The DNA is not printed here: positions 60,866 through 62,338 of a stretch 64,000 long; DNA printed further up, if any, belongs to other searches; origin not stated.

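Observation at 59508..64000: Orphan radical-SAM cassette: two paralogous B12-binding enzymes flanking a SPASM/twitch-type enzyme, next to tRNA-Arg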

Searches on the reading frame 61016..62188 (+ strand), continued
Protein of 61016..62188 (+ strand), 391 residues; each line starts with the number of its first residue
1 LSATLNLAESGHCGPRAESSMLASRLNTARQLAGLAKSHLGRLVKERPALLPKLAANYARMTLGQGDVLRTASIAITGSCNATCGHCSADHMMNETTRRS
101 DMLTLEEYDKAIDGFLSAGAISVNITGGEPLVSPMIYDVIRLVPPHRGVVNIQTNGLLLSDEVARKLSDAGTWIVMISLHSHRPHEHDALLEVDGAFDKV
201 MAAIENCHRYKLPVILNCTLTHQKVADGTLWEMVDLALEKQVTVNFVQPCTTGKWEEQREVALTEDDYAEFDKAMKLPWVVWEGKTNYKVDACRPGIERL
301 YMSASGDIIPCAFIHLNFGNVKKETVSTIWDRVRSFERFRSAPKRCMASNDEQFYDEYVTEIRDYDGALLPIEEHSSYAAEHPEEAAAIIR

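Call 28: find_encoding_contigs(protein=P0156, flank=8000, max_places=1)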
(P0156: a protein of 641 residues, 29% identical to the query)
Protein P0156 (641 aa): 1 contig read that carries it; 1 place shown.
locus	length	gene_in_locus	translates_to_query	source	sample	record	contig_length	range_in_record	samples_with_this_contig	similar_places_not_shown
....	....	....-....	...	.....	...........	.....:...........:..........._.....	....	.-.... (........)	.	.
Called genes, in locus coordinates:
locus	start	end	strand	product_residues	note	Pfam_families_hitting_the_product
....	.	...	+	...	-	?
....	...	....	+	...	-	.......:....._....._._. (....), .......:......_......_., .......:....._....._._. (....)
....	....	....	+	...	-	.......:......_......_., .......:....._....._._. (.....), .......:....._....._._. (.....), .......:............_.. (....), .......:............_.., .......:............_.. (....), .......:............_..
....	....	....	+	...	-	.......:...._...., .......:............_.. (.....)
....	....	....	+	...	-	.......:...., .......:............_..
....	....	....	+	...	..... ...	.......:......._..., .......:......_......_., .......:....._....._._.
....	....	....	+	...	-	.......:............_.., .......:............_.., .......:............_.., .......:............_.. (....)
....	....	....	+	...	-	-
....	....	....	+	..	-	?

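Call 38: search_protein_families(library=ncbifam, proteins=[L022:4017-5027:+, L022:5024-6022:+, L022:7171-8667:+, L022:8894-9691:+, L022:10519-11496:+], max_evalue=0.001)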
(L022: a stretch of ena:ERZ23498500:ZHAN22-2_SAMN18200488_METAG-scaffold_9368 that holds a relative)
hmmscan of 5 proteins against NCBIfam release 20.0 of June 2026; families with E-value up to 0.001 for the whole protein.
L022:4017-5027:+ (336 aa): 1 family
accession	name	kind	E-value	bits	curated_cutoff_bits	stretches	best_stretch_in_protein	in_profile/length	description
TIGR00374.1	TIGR00374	subfamily_domain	3.2e-16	59.6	43.2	1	27-318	2-311/323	flippase-like domain-containing protein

L022:5024-6022:+ (332 aa): 56 families (the best 25 are shown)
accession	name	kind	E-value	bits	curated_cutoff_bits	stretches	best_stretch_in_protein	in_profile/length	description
TIGR03466.1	HpnA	hypoth_equivalog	5.3e-34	117.6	367.65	1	3-330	2-323/327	hopanoid-associated sugar epimerase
NF042423.1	oxyalk_red_Shew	equivalog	3.2e-33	115.2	580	1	2-313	9-320/331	2-alkyl-3-oxoalkanoate reductase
TIGR01181.1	dTDP_gluc_dehyt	equivalog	9.9e-32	110.3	365.1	1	3-330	1-313/321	dTDP-glucose 4,6-dehydratase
NF042422.1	oxyalk_red_OleD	equivalog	2.6e-28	99.4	580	1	3-327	2-327/329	2-alkyl-3-oxoalkanoate reductase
TIGR01179.1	galE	equivalog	1.3e-26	93.2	262.3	1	3-183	1-185/332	UDP-glucose 4-epimerase GalE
NF043036.1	ErythonDh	equivalog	5.6e-25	88.2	325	1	3-174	2-179/321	D-erythronate dehydrogenase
TIGR01746.1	Thioester-redct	subfamily_domain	9.6e-25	87.6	213.35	1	3-249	1-278/371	thioester reductase domain-containing protein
NF052578.1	StrlDmthSdmBMthl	equivalog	5.8e-23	82.2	600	1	4-330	3-324/328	sterol demethylase protein SdmB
TIGR04180.1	EDH_00030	hypoth_equivalog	9.7e-22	77.4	475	1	4-254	1-258/297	NAD-dependent 4,6-dehydratase LegB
NF005539.0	PRK07201.1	equivalog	2.7e-21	76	549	1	4-259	3-276/657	SDR family oxidoreductase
NF007582.0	PRK10217.1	equivalog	1.2e-18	67.3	698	1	1-233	1-251/355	dTDP-glucose 4,6-dehydratase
NF007490.0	PRK10084.1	subfamily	4.3e-17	62.1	649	1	3-232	2-257/361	dTDP-glucose 4,6-dehydratase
TIGR02197.1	heptose_epim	equivalog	4.7e-17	62.1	274.6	1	4-223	1-232/316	ADP-glyceromanno-heptose 6-epimerase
NF007956.0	PRK10675.1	subfamily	1.1e-16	60.9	394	1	3-161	2-166/338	UDP-glucose 4-epimerase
NF058621.1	DiazavRedAvaA7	equivalog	9.2e-16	58.3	400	1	3-265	2-260/304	3-diazoavenalumate denitrifying reductase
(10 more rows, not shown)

L022:7171-8667:+ (498 aa): 25 families
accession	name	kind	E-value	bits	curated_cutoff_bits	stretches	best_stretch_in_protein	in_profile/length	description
TIGR03471.1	HpnJ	equivalog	2e-29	102.8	577.6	1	61-443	59-442/472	hopanoid biosynthesis associated radical SAM protein HpnJ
TIGR04013.1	B12_SAM_MJ_1487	hypoth_equivalog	4.2e-27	95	251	2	59-242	33-200/382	TIGR04013 family B12-binding domain/radical SAM domain-containing protein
TIGR04072.2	rSAM_ladder_B12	equivalog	3.3e-25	88.6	360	1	52-351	53-337/443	lipid biosynthesis B12-binding/radical SAM protein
NF050148.1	rSAM_ApyD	equivalog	5.6e-23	81.2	750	1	11-353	24-356/645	RiPP biosynthesis radical SAM protein ApyD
TIGR02026.1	BchE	equivalog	2.1e-22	79.6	481.35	1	57-359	52-361/497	magnesium-protoporphyrin IX monomethyl ester anaerobic oxidative cyclase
TIGR03975.1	rSAM_ocin_1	subfamily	4.1e-20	71.8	281.85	1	58-309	118-377/606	RiPP maturation radical SAM C-methyltransferase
TIGR04190.1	B12_SAM_Ta0216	equivalog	1.6e-19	69.9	500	1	52-360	63-391/554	TIGR04190 family B12-binding domain/radical SAM domain protein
NF033712.0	B12_rSAM_KedN5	subfamily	3.7e-18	65.1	700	1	65-392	59-397/624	KedN5 family methylcobalamin-dependent radical SAM C-methyltransferase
TIGR04479.1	bcpD_PhpK_rSAM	subfamily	5.6e-18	64.6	600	1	121-353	174-399/504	PhpK family radical SAM P-methyltransferase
NF038361.1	rSAM_Sden_1168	equivalog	7.4e-18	64.4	575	1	13-394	86-481/560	Sden_1168 family B12-binding radical SAM P-methyltransferase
TIGR04014.1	B12_SAM_MJ_0865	equivalog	1e-16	60.8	360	1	59-361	29-334/434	methyl-coenzyme M reductase glutamine C-methyltransferase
TIGR04385.1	B12_rSAM_cofa1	equivalog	7.3e-15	55.1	450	1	95-330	98-331/438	B12 lower ligand biosynthesis radical SAM protein BzaD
TIGR04367.1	HpnR_B12_rSAM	equivalog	1.1e-13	50.5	650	1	47-253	39-241/490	hopanoid C-3 methylase HpnR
TIGR04295.1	B12_rSAM_oligo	hypoth_equivalog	2.1e-13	49.8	400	1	58-315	55-314/422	TIGR04295 family B12-binding domain-containing radical SAM protein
TIGR04428.1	B12_rSAM_trp_MT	equivalog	6.9e-12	44.5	500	2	192-350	218-385/558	tryptophan 2-C-methyltransferase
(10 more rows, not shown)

L022:8894-9691:+ (265 aa): 2 families
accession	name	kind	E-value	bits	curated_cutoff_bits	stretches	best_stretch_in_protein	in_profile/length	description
TIGR04336.1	AmmeMemoSam_B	hypoth_equivalog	8.2e-89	297.4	26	1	2-264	1-270/270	AmmeMemoRadiSam system protein B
NF001987.0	PRK00782.1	equivalog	9.5e-86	287.3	295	1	1-264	2-265/267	MEMO1 family protein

L022:10519-11496:+ (325 aa): 1 family
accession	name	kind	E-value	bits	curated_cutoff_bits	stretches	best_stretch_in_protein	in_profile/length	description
TIGR00374.1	TIGR00374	subfamily_domain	6.2e-21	75.1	43.2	1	11-315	1-319/323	flippase-like domain-containing protein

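Call 43: find_related_loci(query=A2, collection=metagenome_contigs, flank=8000)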
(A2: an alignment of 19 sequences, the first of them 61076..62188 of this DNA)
Query A2 (371 aa) in metagenome_contigs; peptide patterns used: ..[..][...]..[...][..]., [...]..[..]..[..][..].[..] (x = any residue, [..] = any of these).
222 stretches matched a pattern; 91 encode a relative of the query (tblastn E <= 1e-3); the best 80 are kept; 80 distinct loci.
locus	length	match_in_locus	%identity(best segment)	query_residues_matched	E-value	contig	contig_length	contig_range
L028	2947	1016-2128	96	1-371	0e+0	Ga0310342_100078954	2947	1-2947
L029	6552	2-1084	87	11-371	0e+0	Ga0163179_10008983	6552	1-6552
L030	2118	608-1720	85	1-371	0e+0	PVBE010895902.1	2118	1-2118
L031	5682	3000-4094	71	7-371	0e+0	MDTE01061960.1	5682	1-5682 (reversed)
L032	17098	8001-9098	69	6-371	0e+0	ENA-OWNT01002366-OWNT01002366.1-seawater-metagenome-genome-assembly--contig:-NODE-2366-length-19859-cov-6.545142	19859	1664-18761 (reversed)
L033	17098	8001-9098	68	6-371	5e-180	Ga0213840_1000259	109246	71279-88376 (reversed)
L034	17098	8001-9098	68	6-371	5e-180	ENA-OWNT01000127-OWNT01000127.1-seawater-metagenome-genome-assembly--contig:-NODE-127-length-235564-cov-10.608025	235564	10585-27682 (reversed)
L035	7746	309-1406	68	6-371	3e-179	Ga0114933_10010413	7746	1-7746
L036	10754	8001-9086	69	4-365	4e-179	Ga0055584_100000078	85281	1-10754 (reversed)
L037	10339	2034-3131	68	6-371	6e-179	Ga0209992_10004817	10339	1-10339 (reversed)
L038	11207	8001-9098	68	6-371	6e-179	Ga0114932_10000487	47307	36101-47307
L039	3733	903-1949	67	1-371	0e+0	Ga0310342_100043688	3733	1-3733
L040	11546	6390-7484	67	6-370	6e-173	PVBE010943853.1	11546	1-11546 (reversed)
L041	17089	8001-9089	66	9-371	4e-172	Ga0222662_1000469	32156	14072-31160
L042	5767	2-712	76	135-371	2e-125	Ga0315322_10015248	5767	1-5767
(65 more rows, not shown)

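Call 50: search_protein_families(library=pfam, alignment_id=A3, max_evalue=0.00001)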
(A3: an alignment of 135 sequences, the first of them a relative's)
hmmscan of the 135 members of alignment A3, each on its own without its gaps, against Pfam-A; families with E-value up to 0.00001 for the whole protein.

A. member 1, L019:5896-6891:+ (331 aa): 9 families
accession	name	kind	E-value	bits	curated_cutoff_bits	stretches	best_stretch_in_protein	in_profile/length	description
PF01370.27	Epimerase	-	8.7e-45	153.4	20.9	1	4-229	1-237/240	NAD dependent epimerase/dehydratase family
PF01073.25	3Beta_HSD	-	6.6e-33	114.4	22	1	5-253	1-271/280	3-beta hydroxysteroid dehydrogenase/isomerase family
PF16363.11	GDP_Man_Dehyd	-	6.9e-33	114.9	27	1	5-322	1-332/332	GDP-mannose 4,6 dehydratase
PF04321.23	RmlD_sub_bind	-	1.9e-19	70.3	27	1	3-192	2-171/287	RmlD substrate binding domain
PF07993.18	NAD_binding_4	-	9e-19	68.1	20.1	1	6-179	1-214/258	Male sterility protein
PF13460.12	NAD_binding_10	-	2.1e-14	54.3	27.2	1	8-154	1-132/184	NAD(P)H-binding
PF02719.21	Polysacc_synt_2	-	1.2e-12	48.1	20.2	1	4-162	1-158/293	Polysaccharide biosynthesis protein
PF05368.20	NmrA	-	2.5e-11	44.2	27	1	3-172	4-153/298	NmrA-like family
PF08659.16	KR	-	3e-06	27.7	22.6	1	2-120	1-139/180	KR domain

B. families by the number of members that match (of 135 scanned): 82 families (the first 25 are shown)
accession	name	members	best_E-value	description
PF08241.18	Methyltransf_11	38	6.1e-23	Methyltransferase domain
PF13649.12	Methyltransf_25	36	7.4e-20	Methyltransferase domain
PF13489.12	Methyltransf_23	35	4.1e-27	Methyltransferase domain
PF13847.12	Methyltransf_31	33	2.2e-20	Methyltransferase domain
PF08242.18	Methyltransf_12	33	4.3e-17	Methyltransferase domain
PF07021.18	MetW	17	1.4e-13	Methionine biosynthesis protein MetW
PF00535.33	Glycos_transf_2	15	1.8e-33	Glycosyl transferase family 2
PF01209.24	Ubie_methyltran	9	6.3e-13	ubiE/COQ5 methyltransferase family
PF13231.12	PMT_2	7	7.4e-24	Dolichyl-phosphate-mannose-protein mannosyltransferase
PF10111.15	Glyco_tranf_2_2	7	4.8e-14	Glycosyltransferase like family 2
PF01370.27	Epimerase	6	1.3e-55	NAD dependent epimerase/dehydratase family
PF01073.25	3Beta_HSD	6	4.9e-37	3-beta hydroxysteroid dehydrogenase/isomerase family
PF16363.11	GDP_Man_Dehyd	6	3.9e-34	GDP-mannose 4,6 dehydratase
PF04055.27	Radical_SAM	6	3.9e-20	Radical SAM superfamily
PF01041.23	DegT_DnrJ_EryC1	5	8e-125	DegT/DnrJ/EryC1/StrS aminotransferase family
PF13186.11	SPASM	5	6.2e-16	Iron-sulfur cluster-binding domain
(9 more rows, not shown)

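Call 59: predict_structure(alignment_id=A2)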
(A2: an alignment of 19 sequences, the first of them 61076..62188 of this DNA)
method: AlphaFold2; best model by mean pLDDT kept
length: 371 residues; sequences in the alignment: 19
mean_pLDDT: 84.3   pTM: 0.86
mean pLDDT of the five models: 84.3, 82.9, 82.5, 80.4, 79.3
residues with pLDDT >= 90: 174; 70-90: 139; 50-70: 46; < 50: 12
segments of 3 or more residues with pLDDT < 50: 1-3, 264-271
pLDDT, mean of each block of 10 residues (from residue 1): 57 74 88 89 79 89 75 59 92 96 91 95 96 95 98 95 94 95 98 93 91 97 85 67 82 87 52 69 91 84 95 85 63 76 79 88 80 66
secondary structure, 60 per line:
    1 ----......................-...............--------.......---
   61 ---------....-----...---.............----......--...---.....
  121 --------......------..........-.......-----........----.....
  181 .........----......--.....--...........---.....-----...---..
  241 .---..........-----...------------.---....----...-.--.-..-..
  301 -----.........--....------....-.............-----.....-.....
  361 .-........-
elements in order: H5-26 H28-42 E51-57 H70-73 H85-97 E102-107 H116-120 E129-134 H141-150 E152-158 H164-171 H176-189 E194-199 H202-206 H209-219 E223-227 H245-254 E260-262 E279-282 E287-289 H306-314 H317-320 H327-330 H332-344 H356-361 H363-370

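Call 65: fold_search(model_id=the predicted structure, library=pdb)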
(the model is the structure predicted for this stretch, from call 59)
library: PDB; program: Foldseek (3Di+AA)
matches with E <= 10: 1893; with E <= 0.001: 193
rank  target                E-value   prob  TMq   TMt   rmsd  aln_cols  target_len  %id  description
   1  6efn                  3.3e-17  1.00  0.62  0.60   7.0       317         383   20  Structure of a RiPP maturase, SkfB (released 2018-10-24)
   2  2fb2_B                1.2e-14  1.00  0.59  0.67   6.0       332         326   16  Structure of the MoaA Arg17/266/268/Ala triple mutant (released 2006-05-09)
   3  6c8v                  4.6e-14  1.00  0.54  0.63   4.4       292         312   16  X-ray structure of PqqE from Methylobacterium extorquens (released 2018-02-14)
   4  1tv7_B                3.0e-13  1.00  0.59  0.66   6.2       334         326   16  Structure of the S-adenosylmethionine dependent Enzyme MoaA (released 2004-08-31)
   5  5v1q_B                3.8e-13  1.00  0.59  0.50   5.3       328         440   15  Crystal structure of Streptococcus suis SuiB (released 2017-08-30)
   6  1tv7_A                4.0e-13  1.00  0.58  0.65   6.0       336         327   17  Structure of the S-adenosylmethionine dependent Enzyme MoaA (released 2004-08-31)
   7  5v1t_A                4.0e-13  1.00  0.59  0.50   9.4       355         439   15  Crystal structure of Streptococcus suis SuiB bound to precursor peptide SuiA (released 2017-08-30)
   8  5v1s_A                4.3e-13  1.00  0.59  0.52   5.0       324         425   16  Crystal structure of Streptococcus suis SuiB bound to S-adenosylmethionine (released 2017-08-30)
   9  7vob                  4.6e-13  1.00  0.51  0.57   5.5       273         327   17  The crystal structure of a Radical SAM Enzyme BlsE involved in the Biosynthesis of Blasticidin S (released 2022-05-04)
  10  5v1s_B                7.0e-13  1.00  0.58  0.51   4.5       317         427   15  Crystal structure of Streptococcus suis SuiB bound to S-adenosylmethionine (released 2017-08-30)
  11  5v1q_A                1.5e-12  1.00  0.55  0.48   5.3       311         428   15  Crystal structure of Streptococcus suis SuiB (released 2017-08-30)
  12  9dfn                  4.0e-12  1.00  0.58  0.74   5.7       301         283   16  X-ray crystal structure of the second viperin-like enzyme from Trichoderma virens with bound CTP and SAM (released 2025-02-19)
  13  2fb2_A                4.2e-12  1.00  0.58  0.65   6.0       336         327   17  Structure of the MoaA Arg17/266/268/Ala triple mutant (released 2006-05-09)
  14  5vsl_A                6.5e-12  1.00  0.55  0.75   3.8       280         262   17  Crystal structure of viperin with bound [4Fe-4S] cluster and S-adenosylhomocysteine (SAH) (released 2017-06-14)
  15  6q2p_B                7.3e-12  1.00  0.55  0.68   7.2       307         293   14  Crystal structure of mouse viperin bound to cytidine triphosphate and S-adenosylhomocysteine (released 2020-01-22)
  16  7tol                  7.3e-12  1.00  0.49  0.38  16.7       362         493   17  X-ray crystal structure of glycerol dibiphytanyl glycerol tetraether - macrocyclic archaeol synthase (GDGT-MAS) from Met (released 2022-08-31)
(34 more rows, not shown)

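Call 77: search_protein_families(library=padloc, proteins=[window:61076-62188:+], max_evalue=0.001)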
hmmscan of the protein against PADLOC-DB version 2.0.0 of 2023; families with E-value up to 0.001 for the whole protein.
window:61076-62188:+ (371 aa): 2 families
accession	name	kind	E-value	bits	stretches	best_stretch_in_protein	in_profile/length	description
PDLC02903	pVip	-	2.5e-15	54.6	1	54-208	4-153/257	Viperins not associated with kinases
PDLC02904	pVip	-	1.4e-10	39.2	1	56-253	9-195/262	Viperins associated with kinases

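Call 78: search_protein_representatives(protein=window:61076-62188:+)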
Query: 371 residues. Proteins with E-value up to 0.001 (for the whole library): 23271; up to 1e-10: 3604; up to 1e-30: 169. The best 150 are listed.
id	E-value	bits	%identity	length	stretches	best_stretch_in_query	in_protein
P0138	1.8e-166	569.8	66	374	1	5-371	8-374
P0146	3.3e-105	368.3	66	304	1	138-371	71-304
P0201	9.4e-62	225.3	33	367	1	26-361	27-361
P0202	3.3e-61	223.5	37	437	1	18-360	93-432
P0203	4.7e-60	219.7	35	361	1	24-344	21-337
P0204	3.5e-57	210.3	33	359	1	21-358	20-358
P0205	8.1e-57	209.1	34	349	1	23-351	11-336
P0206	2.5e-56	207.5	32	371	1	11-360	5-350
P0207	3.2e-56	207.1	35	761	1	29-345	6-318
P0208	1.6e-54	201.5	32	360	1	28-331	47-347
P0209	1.6e-53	198.2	34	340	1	22-347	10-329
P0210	4.4e-53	196.8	31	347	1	22-358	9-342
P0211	4.5e-53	196.8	33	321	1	50-348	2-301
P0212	5.7e-53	196.4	31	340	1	24-344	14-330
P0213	1.8e-52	194.8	32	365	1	26-361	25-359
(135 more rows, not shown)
